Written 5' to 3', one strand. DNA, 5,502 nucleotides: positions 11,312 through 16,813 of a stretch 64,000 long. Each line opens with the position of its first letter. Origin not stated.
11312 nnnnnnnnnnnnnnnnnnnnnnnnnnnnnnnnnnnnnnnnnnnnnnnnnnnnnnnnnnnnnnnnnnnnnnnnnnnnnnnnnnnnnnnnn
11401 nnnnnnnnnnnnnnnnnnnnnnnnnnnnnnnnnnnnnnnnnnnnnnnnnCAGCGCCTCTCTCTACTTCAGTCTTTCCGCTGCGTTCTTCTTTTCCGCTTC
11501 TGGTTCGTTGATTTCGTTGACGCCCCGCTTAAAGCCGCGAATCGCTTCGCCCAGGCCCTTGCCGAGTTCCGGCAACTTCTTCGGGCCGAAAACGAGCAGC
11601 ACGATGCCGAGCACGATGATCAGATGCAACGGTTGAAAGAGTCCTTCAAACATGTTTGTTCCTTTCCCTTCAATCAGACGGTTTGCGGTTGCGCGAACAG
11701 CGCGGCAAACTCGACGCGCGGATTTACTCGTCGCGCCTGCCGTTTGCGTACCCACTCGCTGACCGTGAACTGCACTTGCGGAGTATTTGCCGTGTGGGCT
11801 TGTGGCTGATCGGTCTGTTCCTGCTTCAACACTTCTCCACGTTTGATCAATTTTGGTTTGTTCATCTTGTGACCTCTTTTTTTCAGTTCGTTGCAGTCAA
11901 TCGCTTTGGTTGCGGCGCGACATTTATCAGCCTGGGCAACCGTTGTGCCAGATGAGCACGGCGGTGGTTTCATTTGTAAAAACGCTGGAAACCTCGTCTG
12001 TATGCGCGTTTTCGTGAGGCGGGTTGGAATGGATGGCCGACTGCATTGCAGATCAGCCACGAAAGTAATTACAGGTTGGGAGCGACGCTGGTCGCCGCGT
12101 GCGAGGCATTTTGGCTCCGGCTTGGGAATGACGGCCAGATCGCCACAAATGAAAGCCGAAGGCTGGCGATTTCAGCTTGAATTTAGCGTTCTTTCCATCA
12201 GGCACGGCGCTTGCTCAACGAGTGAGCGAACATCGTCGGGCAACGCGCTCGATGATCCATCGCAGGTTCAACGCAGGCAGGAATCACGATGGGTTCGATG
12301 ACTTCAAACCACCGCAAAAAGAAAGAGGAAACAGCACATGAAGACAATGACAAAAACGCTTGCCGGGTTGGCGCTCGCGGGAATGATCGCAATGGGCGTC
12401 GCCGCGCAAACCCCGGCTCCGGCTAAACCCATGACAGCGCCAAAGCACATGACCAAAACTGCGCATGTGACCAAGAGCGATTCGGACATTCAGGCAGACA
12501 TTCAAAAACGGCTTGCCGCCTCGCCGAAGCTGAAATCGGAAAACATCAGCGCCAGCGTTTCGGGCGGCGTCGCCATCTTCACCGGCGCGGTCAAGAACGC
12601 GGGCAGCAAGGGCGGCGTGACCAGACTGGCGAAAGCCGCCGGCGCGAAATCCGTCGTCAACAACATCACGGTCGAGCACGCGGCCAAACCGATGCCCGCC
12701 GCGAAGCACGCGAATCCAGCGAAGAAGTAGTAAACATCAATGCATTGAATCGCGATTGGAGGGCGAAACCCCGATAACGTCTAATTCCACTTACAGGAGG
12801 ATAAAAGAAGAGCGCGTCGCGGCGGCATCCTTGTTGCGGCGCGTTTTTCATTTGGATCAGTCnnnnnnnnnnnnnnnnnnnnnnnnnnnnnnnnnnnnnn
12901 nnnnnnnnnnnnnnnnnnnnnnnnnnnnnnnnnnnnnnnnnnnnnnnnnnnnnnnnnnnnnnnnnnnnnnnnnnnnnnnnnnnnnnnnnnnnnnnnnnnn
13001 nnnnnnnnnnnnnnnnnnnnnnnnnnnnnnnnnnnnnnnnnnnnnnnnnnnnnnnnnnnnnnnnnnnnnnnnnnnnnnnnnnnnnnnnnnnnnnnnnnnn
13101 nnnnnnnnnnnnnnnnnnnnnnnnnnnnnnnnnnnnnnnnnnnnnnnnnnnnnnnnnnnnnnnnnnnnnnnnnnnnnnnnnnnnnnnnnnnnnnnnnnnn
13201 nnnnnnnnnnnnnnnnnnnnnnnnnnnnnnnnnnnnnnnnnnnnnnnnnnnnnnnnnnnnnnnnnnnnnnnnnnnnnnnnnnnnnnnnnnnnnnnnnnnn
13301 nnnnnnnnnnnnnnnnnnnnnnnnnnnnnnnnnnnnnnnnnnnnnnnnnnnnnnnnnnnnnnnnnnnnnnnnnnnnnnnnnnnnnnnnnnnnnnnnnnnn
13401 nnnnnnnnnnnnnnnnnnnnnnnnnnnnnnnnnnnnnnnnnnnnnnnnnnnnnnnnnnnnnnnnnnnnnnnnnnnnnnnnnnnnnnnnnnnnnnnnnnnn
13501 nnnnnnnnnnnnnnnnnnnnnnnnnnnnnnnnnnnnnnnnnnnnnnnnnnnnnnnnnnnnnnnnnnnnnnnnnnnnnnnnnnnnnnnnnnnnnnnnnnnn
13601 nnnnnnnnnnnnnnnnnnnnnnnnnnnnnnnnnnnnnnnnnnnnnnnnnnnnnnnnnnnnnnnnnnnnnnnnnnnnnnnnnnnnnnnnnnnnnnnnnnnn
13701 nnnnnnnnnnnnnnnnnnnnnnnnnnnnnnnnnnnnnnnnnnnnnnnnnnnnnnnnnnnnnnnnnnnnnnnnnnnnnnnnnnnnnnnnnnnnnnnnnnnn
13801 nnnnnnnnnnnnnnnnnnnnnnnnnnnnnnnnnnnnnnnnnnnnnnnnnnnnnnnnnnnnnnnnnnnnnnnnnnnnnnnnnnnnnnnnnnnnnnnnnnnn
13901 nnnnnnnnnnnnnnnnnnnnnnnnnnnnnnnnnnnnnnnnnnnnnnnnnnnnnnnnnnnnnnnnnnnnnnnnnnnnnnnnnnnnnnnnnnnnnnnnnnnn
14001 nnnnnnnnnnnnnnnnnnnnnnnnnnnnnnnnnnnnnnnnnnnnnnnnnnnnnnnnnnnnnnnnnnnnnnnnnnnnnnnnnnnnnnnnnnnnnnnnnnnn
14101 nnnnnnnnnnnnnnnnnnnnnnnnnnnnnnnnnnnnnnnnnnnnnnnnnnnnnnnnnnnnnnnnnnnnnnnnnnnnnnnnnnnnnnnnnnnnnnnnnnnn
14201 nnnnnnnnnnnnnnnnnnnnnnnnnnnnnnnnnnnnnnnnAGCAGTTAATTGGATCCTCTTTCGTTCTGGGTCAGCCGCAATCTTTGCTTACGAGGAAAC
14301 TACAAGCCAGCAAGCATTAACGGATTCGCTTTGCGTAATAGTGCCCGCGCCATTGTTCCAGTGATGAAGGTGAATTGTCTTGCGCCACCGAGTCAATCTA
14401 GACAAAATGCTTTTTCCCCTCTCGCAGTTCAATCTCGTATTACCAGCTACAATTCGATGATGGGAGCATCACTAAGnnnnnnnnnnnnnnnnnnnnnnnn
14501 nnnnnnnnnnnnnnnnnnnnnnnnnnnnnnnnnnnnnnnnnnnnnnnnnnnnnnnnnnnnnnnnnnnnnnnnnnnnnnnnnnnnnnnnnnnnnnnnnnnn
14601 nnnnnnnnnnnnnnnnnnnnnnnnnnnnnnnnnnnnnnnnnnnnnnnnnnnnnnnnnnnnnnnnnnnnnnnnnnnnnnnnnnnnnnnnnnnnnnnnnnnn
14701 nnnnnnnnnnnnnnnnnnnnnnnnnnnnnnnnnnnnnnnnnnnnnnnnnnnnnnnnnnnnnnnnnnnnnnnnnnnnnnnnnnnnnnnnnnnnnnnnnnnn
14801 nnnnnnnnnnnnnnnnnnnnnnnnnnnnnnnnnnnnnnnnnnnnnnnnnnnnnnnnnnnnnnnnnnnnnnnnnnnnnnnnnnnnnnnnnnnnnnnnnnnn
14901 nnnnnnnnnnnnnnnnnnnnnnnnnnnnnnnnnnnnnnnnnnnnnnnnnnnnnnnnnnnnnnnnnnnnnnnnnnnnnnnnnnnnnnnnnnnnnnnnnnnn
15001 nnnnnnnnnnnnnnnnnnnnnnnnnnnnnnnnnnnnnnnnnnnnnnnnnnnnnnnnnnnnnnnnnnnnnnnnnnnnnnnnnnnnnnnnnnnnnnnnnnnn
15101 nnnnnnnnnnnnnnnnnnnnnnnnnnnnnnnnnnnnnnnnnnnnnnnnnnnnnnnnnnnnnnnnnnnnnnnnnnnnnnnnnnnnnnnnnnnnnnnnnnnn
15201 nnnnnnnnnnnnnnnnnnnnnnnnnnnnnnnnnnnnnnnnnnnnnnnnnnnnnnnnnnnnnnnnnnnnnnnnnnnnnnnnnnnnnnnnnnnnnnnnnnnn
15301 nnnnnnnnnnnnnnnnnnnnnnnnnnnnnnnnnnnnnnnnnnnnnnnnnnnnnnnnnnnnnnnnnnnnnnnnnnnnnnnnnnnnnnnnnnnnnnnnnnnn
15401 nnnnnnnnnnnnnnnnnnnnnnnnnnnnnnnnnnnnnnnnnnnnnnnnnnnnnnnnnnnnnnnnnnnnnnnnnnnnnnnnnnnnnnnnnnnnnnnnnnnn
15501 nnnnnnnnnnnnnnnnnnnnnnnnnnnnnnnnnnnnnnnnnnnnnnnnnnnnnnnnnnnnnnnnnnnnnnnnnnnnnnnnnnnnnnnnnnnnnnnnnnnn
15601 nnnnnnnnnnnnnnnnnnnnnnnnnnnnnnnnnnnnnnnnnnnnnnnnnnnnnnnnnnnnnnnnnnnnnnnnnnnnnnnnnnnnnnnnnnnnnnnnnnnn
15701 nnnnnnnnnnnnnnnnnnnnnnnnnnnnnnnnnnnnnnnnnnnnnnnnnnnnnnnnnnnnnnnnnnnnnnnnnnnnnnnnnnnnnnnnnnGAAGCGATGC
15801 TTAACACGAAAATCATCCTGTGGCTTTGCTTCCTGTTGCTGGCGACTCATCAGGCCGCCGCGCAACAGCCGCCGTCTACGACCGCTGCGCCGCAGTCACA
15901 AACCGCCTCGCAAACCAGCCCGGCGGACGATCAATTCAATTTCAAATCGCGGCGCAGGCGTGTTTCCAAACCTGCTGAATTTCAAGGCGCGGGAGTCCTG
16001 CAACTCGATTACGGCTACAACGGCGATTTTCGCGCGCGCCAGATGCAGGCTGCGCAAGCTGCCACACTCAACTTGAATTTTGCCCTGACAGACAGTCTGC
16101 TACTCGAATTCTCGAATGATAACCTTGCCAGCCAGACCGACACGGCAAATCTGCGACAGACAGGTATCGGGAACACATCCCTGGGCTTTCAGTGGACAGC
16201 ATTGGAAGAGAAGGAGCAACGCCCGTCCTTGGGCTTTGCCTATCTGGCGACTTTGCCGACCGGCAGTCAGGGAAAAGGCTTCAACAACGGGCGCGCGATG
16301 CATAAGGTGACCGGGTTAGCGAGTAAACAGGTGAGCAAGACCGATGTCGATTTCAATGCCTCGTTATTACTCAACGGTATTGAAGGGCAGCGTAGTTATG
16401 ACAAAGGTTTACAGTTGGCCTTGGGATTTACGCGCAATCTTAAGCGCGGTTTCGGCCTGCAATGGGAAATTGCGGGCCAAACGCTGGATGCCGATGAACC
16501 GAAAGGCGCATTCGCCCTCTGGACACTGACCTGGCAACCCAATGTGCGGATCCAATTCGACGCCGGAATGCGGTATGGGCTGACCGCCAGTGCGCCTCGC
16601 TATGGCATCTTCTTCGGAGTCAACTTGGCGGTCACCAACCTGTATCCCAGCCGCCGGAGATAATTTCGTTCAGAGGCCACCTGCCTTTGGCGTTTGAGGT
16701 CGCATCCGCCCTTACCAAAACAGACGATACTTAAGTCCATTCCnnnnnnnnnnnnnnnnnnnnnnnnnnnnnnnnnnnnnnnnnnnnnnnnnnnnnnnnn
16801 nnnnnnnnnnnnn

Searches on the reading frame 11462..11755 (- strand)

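Call 54: search_protein_families(library=pfam, proteins=[window:11462-11755:-], max_evalue=0.0001)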
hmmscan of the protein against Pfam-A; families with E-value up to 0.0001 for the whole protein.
window:11462-11755:- (97 aa): 1 family
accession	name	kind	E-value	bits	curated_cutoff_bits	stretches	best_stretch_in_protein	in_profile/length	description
PF02416.21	TatA_B_E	-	2.7e-17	62.2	21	1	44-89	5-50/53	mttA/Hcf106 family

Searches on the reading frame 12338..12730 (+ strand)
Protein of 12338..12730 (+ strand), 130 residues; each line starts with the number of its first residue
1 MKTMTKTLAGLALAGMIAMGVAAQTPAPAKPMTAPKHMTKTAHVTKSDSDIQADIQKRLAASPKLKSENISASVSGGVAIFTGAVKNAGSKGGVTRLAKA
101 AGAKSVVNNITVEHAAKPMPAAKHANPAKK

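Call 22: search_protein_families(library=pfam, proteins=[window:12338-12730:+], max_evalue=0.001)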
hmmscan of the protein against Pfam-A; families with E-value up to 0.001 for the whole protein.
window:12338-12730:+ (130 aa): 1 family
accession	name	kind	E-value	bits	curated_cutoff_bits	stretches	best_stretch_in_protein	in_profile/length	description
PF04972.22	BON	-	8.5e-13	48.8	27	1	47-113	1-68/69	BON domain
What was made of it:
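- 12338..12730 (+): Second secreted BON protein. Pfam BON 48.8 bits (call 22).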

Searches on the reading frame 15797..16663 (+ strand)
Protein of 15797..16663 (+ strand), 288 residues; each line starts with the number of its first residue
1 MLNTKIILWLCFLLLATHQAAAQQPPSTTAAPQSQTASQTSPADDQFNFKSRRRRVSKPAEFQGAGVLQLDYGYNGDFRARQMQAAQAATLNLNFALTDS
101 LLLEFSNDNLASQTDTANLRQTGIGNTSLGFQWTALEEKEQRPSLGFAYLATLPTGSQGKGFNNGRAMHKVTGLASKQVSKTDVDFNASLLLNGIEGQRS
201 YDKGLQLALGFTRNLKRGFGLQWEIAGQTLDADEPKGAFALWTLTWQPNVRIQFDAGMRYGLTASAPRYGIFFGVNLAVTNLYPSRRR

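Call 54: search_protein_families(library=pfam, proteins=[window:15797-16663:+], max_evalue=0.0001)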
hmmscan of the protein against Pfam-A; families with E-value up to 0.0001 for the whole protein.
window:15797-16663:+ (288 aa): 1 family
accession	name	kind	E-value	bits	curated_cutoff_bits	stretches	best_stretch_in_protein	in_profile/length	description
PF13557.12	Phenol_MetA_deg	-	3.1e-07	31.1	22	1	94-277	37-240/242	Putative MetA-pathway of phenol degradation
